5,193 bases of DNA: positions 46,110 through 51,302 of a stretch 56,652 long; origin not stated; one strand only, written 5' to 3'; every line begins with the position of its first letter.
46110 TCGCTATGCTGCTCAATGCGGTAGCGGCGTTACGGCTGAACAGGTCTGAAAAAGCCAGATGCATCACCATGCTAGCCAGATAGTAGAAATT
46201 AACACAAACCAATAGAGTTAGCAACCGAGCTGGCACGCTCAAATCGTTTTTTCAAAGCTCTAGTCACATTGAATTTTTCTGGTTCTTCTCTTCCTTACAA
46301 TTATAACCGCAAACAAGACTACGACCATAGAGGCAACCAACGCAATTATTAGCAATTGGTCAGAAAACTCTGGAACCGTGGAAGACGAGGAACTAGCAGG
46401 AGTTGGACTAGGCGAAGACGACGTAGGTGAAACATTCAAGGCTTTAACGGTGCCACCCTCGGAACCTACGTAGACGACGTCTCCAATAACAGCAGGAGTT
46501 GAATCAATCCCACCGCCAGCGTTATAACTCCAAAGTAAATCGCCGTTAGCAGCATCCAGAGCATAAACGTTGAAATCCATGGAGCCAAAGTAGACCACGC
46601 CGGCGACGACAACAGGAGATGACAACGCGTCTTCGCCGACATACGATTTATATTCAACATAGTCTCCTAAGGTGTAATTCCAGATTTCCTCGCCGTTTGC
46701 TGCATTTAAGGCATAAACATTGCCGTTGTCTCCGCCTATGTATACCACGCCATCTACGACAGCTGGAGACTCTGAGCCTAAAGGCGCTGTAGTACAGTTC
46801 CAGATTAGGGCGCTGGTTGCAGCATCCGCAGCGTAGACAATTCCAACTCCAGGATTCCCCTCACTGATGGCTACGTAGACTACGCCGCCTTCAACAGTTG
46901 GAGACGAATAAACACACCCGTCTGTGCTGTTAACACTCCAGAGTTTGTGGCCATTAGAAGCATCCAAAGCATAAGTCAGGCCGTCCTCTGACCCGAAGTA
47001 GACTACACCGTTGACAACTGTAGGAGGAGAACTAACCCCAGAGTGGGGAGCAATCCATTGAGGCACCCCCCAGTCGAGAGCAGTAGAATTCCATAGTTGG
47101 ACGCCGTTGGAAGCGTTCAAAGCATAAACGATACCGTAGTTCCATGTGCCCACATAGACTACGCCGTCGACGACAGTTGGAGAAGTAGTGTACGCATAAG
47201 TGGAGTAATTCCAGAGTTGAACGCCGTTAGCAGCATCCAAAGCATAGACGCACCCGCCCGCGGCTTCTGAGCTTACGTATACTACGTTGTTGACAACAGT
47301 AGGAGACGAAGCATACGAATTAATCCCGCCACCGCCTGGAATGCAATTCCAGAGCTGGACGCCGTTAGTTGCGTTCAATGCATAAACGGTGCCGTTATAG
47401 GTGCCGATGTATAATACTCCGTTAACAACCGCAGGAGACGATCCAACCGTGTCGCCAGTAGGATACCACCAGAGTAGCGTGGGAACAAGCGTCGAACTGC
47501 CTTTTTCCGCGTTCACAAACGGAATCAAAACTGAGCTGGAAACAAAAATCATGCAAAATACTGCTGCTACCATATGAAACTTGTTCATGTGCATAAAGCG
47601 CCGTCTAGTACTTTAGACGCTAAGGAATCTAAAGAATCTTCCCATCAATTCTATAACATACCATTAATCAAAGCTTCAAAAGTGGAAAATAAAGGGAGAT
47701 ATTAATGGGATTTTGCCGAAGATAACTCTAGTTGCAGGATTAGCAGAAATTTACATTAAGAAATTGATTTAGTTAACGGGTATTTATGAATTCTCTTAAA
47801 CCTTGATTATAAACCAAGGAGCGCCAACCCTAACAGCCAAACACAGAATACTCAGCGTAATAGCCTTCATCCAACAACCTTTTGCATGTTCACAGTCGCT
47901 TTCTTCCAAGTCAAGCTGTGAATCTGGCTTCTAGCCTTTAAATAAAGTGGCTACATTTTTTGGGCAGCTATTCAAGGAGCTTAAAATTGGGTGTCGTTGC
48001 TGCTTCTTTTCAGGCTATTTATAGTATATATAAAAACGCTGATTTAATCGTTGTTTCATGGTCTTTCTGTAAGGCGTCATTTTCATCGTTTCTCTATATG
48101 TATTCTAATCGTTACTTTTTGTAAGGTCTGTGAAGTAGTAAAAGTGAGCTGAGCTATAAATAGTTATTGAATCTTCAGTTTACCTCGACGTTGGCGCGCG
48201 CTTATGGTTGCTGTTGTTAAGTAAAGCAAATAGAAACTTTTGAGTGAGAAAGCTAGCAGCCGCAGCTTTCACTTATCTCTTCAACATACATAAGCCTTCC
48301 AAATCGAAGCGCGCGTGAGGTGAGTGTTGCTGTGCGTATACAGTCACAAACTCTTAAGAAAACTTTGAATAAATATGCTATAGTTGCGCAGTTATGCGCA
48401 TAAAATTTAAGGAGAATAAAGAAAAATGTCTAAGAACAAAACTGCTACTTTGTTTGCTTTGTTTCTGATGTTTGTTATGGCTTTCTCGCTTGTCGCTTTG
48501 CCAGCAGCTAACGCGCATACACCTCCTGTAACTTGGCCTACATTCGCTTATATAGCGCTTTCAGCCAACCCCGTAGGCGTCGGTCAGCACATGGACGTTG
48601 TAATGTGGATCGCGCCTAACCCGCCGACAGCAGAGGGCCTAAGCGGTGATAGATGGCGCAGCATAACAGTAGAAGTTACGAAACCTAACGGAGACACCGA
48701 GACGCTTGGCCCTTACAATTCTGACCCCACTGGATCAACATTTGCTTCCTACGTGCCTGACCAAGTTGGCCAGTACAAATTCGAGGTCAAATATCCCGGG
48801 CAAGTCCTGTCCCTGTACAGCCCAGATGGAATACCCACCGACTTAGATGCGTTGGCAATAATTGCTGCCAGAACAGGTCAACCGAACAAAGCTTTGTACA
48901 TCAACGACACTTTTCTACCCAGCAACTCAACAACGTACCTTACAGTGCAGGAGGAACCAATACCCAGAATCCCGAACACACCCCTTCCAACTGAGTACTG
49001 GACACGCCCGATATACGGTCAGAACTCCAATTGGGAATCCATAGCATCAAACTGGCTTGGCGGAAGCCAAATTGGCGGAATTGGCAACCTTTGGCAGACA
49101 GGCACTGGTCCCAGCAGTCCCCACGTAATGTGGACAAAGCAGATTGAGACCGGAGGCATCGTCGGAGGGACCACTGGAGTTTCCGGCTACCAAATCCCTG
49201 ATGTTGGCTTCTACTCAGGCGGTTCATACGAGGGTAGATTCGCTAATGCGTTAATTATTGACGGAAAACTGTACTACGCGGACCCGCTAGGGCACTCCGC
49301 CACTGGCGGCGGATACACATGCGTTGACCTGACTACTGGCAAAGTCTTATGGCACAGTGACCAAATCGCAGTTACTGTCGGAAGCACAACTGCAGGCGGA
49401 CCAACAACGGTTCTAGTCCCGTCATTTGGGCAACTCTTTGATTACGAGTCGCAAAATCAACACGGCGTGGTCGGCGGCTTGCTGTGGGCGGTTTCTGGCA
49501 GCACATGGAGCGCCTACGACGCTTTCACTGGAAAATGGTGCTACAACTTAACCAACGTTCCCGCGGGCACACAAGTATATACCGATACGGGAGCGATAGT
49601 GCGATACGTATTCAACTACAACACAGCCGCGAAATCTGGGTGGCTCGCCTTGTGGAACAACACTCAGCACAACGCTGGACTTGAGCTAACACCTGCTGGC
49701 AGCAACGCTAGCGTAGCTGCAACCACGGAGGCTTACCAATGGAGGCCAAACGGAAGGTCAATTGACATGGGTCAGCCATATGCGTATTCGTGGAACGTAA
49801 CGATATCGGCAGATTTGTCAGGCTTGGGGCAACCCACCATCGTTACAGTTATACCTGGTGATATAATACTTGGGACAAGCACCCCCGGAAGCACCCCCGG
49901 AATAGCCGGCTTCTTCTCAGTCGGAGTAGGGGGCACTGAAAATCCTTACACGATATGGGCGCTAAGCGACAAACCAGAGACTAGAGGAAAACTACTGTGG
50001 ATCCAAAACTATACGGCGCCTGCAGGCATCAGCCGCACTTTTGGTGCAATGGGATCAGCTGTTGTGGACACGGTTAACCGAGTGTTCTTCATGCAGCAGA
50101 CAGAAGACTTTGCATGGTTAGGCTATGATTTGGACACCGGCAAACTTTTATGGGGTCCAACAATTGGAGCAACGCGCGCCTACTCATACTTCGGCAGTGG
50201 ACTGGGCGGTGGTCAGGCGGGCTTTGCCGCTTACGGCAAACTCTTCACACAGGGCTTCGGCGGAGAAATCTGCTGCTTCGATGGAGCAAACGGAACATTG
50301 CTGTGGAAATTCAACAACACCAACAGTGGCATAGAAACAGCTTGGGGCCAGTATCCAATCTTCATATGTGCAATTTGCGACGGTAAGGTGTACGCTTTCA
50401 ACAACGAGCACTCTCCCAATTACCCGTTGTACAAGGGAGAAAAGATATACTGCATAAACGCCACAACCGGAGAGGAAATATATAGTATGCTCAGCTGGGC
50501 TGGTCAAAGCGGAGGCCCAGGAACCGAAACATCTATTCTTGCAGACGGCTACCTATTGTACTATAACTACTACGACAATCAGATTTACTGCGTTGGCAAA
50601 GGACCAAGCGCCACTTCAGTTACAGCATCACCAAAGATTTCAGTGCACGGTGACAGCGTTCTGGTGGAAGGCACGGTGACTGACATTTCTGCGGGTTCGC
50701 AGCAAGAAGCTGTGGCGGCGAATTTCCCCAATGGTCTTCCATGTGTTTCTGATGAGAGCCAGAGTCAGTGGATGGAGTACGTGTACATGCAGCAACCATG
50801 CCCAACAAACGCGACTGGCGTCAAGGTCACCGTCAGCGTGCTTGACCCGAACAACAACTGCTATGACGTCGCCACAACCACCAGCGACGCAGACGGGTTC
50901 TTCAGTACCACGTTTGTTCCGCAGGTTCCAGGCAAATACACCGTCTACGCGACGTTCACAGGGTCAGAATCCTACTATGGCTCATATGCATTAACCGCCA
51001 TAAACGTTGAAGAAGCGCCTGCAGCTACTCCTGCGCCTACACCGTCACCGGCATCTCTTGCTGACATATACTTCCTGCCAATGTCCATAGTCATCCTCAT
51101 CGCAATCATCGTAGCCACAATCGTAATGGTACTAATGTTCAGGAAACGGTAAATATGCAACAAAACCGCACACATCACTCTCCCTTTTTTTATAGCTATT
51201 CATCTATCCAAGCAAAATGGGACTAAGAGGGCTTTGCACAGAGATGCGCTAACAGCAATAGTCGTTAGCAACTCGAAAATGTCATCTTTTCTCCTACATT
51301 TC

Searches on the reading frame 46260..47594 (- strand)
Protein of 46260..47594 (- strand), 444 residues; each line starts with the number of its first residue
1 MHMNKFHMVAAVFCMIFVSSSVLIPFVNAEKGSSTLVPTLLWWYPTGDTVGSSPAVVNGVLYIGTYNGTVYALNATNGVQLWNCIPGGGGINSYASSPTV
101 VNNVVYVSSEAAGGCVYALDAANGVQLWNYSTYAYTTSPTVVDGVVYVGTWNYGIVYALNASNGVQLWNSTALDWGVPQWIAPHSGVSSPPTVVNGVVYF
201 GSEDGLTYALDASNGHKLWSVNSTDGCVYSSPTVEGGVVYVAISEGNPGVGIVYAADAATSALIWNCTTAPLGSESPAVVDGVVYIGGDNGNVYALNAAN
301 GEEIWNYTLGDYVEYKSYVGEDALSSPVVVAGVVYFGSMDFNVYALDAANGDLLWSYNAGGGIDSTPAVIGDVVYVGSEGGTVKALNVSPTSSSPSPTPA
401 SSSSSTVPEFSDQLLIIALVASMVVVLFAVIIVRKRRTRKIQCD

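Call 87: search_protein_families(library=pfam, proteins=[window:46260-47594:-], max_evalue=0.00001)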
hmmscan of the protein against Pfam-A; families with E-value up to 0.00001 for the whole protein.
window:46260-47594:- (444 aa): 3 families
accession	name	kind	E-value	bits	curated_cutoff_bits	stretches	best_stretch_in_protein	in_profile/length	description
PF13360.13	PQQ_2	-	1e-47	163.2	27.6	2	154-388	3-224/233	Outer membrane protein assembly factor BamB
PF13570.13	Beta-prop_ACSF4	-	8.1e-44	150.8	133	3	252-390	30-164/329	Beta-alanine-activating enzyme, beta-propeller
PF01011.28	PQQ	-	7.1e-30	104.7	26.7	0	305-359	31-85/595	Glucose/ethanol/alcohol dehydrogenase, beta-propeller domain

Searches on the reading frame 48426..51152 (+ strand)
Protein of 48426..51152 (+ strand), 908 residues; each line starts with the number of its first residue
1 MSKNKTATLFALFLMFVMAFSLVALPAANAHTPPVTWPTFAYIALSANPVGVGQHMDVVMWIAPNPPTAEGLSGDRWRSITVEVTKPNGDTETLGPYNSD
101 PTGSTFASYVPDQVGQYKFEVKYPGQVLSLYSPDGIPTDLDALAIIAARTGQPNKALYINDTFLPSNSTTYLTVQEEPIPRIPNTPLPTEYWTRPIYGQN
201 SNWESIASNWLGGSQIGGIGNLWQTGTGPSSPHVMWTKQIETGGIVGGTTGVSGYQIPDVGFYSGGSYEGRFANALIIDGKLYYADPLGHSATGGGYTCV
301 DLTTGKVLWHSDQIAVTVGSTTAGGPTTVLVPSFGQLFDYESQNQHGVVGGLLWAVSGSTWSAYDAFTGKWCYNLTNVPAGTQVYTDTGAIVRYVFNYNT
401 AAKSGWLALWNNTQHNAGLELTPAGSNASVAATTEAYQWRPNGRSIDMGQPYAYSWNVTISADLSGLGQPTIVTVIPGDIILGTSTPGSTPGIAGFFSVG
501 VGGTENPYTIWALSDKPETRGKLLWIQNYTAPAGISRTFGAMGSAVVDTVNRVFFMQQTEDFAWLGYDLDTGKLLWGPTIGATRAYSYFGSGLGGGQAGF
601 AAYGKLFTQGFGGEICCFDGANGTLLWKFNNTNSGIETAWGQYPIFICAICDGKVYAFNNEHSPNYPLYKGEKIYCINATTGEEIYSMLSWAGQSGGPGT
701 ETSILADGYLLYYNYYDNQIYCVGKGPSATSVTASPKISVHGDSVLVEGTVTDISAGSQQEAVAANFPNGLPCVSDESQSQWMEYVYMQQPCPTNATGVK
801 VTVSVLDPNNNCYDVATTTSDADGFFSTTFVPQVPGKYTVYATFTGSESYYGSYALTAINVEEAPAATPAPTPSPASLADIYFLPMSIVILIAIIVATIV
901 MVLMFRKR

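Call 87: search_protein_families(library=pfam, proteins=[window:48426-51152:+], max_evalue=0.00001)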
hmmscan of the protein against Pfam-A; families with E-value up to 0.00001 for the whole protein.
window:48426-51152:+ (908 aa): 2 families
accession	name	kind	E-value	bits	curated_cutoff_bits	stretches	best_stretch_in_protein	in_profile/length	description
PF13360.13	PQQ_2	-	8.9e-09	35.8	27.6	0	567-693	8-103/233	Outer membrane protein assembly factor BamB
PF00630.25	Filamin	-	1.9e-08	35.4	26.9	0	795-847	31-85/93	Filamin/ABP280 repeat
